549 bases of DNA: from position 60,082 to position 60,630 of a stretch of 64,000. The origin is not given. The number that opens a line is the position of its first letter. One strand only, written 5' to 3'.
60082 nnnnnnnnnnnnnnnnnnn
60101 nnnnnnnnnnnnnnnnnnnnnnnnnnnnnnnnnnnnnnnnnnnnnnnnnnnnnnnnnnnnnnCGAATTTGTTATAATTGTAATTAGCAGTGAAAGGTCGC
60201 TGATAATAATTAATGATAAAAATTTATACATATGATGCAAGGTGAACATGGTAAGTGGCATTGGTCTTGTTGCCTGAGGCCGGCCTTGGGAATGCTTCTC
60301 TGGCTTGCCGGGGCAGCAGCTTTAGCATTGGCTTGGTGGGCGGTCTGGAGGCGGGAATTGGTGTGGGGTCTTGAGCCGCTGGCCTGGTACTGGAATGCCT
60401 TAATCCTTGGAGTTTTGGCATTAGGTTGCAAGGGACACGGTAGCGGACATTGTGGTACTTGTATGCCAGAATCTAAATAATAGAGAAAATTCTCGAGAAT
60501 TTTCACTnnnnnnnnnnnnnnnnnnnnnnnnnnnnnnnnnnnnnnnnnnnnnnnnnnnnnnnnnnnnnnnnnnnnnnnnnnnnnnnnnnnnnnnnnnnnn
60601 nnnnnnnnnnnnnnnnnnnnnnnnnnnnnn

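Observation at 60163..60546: GC-rich, strongly G/T-skewed ~250-bp island inserted between the two halves of a split transketolase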

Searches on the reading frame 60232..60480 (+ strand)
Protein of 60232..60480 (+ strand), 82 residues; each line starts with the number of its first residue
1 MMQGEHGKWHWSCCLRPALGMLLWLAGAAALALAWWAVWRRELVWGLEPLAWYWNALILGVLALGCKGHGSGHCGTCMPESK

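Call 5: search_protein_families(library=pfam, proteins=[window:60232-60480:+], max_evalue=1)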
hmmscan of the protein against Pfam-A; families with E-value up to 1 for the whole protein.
window:60232-60480:+ (82 aa): 0 families

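Call 8: find_homologous_proteins(query=window:60232-60477:+, max_evalue=0.01)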
Query window:60232-60477:+ (82 aa): 19 proteins with E <= 0.01 among 35 candidates.
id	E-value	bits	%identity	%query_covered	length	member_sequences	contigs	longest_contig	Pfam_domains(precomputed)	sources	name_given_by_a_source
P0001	4.3e-49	183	100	100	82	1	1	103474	-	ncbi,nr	ncbi:MAG: hypothetical protein HZB99_03460 [Candidatus Harrisonbacteria bacterium]|nr:hypothetical p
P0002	2.5e-37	145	83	100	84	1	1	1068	-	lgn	-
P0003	4.5e-32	128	74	100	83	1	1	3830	-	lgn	-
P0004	1.0e-29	121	74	95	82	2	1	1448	-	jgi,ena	-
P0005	1.2e-28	117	69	95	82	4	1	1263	-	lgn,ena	-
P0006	2.1e-28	117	74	95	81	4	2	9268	-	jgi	-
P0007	2.5e-28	116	73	95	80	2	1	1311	-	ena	-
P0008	3.3e-27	113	68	94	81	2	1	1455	-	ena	-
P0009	6.9e-26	108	61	100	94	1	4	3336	-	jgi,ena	-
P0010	1.1e-24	105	62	95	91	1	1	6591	-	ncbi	-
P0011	2.2e-23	100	62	100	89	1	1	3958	-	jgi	jgi:hypothetical protein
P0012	2.3e-19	88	65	56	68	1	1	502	-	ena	-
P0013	8.0e-17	79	70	55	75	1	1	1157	-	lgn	-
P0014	6.5e-16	76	59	99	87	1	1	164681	-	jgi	-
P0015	7.7e-16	76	45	95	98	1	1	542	-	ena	-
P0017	7.9e-15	73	40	94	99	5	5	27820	-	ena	-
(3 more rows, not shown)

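Call 12: find_encoding_contigs(protein=P0001, flank=5000, max_places=3)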
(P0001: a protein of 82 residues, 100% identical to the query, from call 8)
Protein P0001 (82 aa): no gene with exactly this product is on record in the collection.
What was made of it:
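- Tried and rejected: Exact-sequence look-up of the window protein: not on record (call 12).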

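Call 13: find_encoding_contigs(protein=P0014, flank=5000, max_places=2)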
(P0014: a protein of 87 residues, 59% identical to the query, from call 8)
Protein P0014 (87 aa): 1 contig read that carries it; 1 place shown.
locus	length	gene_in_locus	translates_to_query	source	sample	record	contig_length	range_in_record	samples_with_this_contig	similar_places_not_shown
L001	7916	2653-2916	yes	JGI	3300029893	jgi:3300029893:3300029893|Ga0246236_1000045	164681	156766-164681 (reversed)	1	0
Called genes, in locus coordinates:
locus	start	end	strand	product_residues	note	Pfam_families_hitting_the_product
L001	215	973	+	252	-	PF00300:His_Phos_1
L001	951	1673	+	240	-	PF00834:Ribul_P_3_epim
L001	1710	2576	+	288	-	PF13292:DXP_synthase_N, PF00456:Transketolase_N, PF00676:E1_dh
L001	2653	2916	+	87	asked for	-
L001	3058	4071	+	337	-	PF02779:Transket_pyr, PF02780:Transketolase_C, PF22613:Transketolase_C_1 (weak)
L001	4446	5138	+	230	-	PF02163:Peptidase_M50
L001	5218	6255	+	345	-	PF00294:PfkB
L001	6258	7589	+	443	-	-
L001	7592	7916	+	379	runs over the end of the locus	PF00989:PAS, PF13188:PAS_8 (faint), PF08448:PAS_4, PF13426:PAS_9, PF00512:HisKA, PF02518:HATPase_c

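Call 14: find_encoding_contigs(protein=P0017, flank=5000, max_places=3)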
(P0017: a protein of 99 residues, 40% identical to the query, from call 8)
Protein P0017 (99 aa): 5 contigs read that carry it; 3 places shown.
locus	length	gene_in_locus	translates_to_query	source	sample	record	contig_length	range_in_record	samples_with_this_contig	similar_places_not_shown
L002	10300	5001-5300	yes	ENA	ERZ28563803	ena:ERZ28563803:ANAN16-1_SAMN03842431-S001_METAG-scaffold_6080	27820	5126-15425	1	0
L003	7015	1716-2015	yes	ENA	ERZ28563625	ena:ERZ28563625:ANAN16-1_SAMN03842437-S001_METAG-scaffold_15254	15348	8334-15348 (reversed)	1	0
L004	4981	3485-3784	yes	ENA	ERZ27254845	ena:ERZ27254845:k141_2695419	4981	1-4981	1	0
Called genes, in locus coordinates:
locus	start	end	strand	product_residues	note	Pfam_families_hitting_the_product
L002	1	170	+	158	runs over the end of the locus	PF00588:SpoU_methylase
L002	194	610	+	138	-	PF02643:DUF192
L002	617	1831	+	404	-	PF07690:MFS_1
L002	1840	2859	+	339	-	PF00044:Gp_dh_N, PF02800:Gp_dh_C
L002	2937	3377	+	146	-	PF02502:LacAB_rpiB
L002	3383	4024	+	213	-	PF00834:Ribul_P_3_epim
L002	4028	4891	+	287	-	PF13292:DXP_synthase_N, PF00456:Transketolase_N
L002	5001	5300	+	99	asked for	-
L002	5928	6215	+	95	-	PF02780:Transketolase_C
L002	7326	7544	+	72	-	PF10049:DUF2283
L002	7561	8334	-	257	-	PF18912:DZR_2 (weak), PF00156:Pribosyltran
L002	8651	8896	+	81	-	PF11104:PilM_2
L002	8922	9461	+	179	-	-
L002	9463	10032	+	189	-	PF04350:PilO (weak)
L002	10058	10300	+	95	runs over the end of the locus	-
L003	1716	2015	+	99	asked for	-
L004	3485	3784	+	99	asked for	-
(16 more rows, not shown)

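Call 15: find_encoding_contigs(protein=P0006, flank=5000, max_places=2)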
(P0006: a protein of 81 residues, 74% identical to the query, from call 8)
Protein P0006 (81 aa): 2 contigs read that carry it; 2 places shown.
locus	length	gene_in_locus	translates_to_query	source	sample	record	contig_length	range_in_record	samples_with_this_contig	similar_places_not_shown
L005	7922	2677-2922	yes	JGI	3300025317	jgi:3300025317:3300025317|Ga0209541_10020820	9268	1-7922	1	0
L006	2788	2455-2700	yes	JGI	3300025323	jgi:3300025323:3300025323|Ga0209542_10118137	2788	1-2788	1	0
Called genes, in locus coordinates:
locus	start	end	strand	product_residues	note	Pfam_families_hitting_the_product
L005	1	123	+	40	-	?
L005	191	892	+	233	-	PF00300:His_Phos_1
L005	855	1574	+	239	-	PF00834:Ribul_P_3_epim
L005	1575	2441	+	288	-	PF13292:DXP_synthase_N, PF00456:Transketolase_N, PF00676:E1_dh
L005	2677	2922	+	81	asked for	-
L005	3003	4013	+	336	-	PF02779:Transket_pyr, PF02780:Transketolase_C, PF22613:Transketolase_C_1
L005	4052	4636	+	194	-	PF02163:Peptidase_M50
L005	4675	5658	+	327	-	PF00294:PfkB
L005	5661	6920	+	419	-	-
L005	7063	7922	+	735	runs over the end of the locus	?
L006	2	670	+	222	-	?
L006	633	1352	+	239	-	PF00834:Ribul_P_3_epim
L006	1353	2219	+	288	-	PF13292:DXP_synthase_N, PF00456:Transketolase_N, PF00676:E1_dh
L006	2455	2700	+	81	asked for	-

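Call 16: find_encoding_contigs(protein=P0010, flank=5000, max_places=2)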
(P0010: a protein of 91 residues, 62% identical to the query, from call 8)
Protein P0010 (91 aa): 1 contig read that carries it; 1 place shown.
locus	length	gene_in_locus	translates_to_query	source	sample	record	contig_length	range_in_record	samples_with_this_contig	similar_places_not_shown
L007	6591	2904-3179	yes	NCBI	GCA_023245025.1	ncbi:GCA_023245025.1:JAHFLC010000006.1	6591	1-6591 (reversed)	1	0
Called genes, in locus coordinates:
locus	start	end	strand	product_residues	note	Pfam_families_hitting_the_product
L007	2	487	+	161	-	?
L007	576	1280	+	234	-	PF00300:His_Phos_1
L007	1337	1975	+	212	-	PF00834:Ribul_P_3_epim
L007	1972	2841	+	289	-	PF13292:DXP_synthase_N, PF00456:Transketolase_N, PF00676:E1_dh (weak)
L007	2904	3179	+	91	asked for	-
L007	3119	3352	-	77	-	-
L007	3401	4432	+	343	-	PF02779:Transket_pyr, PF02780:Transketolase_C, PF22613:Transketolase_C_1 (weak)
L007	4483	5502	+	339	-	PF00294:PfkB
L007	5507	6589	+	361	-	?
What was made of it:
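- On MerF/MerT-type metal transporter: The neighbours are His_Phos_1, Ribul_P_3_epim, the transketolase halves, Peptidase_M50 and PfkB (calls 13-16).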

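Call 18: find_related_loci(query=A1, collection=genome_contigs, flank=3000)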
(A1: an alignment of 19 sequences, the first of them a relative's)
Query A1 (82 aa) in genome_contigs; peptide patterns used: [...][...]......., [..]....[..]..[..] (x = any residue, [..] = any of these).
50 stretches matched a pattern; 23 encode a relative of the query (tblastn E <= 1e-3); 23 distinct loci.
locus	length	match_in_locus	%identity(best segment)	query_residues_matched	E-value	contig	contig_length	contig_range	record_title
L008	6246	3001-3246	59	1-82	9e-32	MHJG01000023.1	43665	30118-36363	MAG: Candidatus Harrisonbacteria bacterium RIFCSPHIGHO2_02_FULL_42_16 rifcsphigho2_02_scaffold_914, whole genome shotgun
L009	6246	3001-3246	62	1-82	1e-30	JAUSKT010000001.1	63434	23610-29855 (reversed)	MAG: bacterium isolate E14_metabat.bin.74_sub E14_k141_1162634, whole genome shotgun sequence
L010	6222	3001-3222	61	5-77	2e-25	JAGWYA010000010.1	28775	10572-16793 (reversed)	MAG: Patescibacteria group bacterium isolate REEB48 contig-150_1969, whole genome shotgun sequence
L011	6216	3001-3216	61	6-77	4e-24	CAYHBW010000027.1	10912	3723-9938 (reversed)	MAG TPA_asm: uncultured Candidatus Saccharibacteria bacterium isolate ERP119705_co11_432 genome assembly, contig: NODE_5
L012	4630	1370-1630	53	5-82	2e-22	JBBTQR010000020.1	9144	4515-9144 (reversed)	MAG: Patescibacteria group bacterium isolate H41-bin256_1 H41_bin256_1_000000000020, whole genome shotgun sequence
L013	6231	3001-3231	72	5-82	5e-22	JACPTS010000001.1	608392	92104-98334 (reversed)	MAG: Candidatus Harrisonbacteria bacterium isolate NC_groundwater_738_Ag_S-0.65um_42_30 S37_SO-6_scaffold_114001, whole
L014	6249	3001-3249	59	2-82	4e-22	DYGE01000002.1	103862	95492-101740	MAG TPA_asm: Candidatus Paceibacter sp. isolate BE2012_5_45_13 Afr_mines_BE2012_102_length_103862_cov_5_695098, whole ge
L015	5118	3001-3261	48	5-82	3e-21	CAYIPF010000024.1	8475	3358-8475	MAG TPA_asm: uncultured Candidatus Saccharibacteria bacterium isolate ERP119705_co25_9 genome assembly, contig: NODE_842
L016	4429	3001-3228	55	1-82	1e-20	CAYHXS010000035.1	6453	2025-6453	MAG TPA_asm: uncultured Candidatus Saccharibacteria bacterium isolate ERP119705_co17_1020 genome assembly, contig: NODE_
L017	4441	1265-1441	61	6-64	3e-19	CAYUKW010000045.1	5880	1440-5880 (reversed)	MAG TPA_asm: uncultured Candidatus Saccharibacteria bacterium isolate SRP193066_co2_3 genome assembly, contig: NODE_7038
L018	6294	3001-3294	38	1-82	3e-18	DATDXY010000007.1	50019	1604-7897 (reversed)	MAG TPA_asm: Candidatus Paceibacterota bacterium isolate SMAG_U8151 k141_1927197, whole genome shotgun sequence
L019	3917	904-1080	61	19-76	7e-16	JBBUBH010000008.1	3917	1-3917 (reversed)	MAG: Patescibacteria group bacterium isolate H52-bin061_1 H52_bin061_1_000000000008, whole genome shotgun sequence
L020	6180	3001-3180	63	6-65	1e-15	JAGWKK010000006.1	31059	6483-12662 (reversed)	MAG: Patescibacteria group bacterium isolate REEB16 contig-150_1745, whole genome shotgun sequence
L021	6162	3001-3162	56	23-77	6e-14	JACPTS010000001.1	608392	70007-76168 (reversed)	MAG: Candidatus Harrisonbacteria bacterium isolate NC_groundwater_738_Ag_S-0.65um_42_30 S37_SO-6_scaffold_114001, whole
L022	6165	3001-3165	57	22-77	7e-13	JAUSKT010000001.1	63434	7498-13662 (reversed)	MAG: bacterium isolate E14_metabat.bin.74_sub E14_k141_1162634, whole genome shotgun sequence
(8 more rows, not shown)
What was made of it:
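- Second copies occur elsewhere in the same genomes (L013/L021, L009/L022; call 18).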
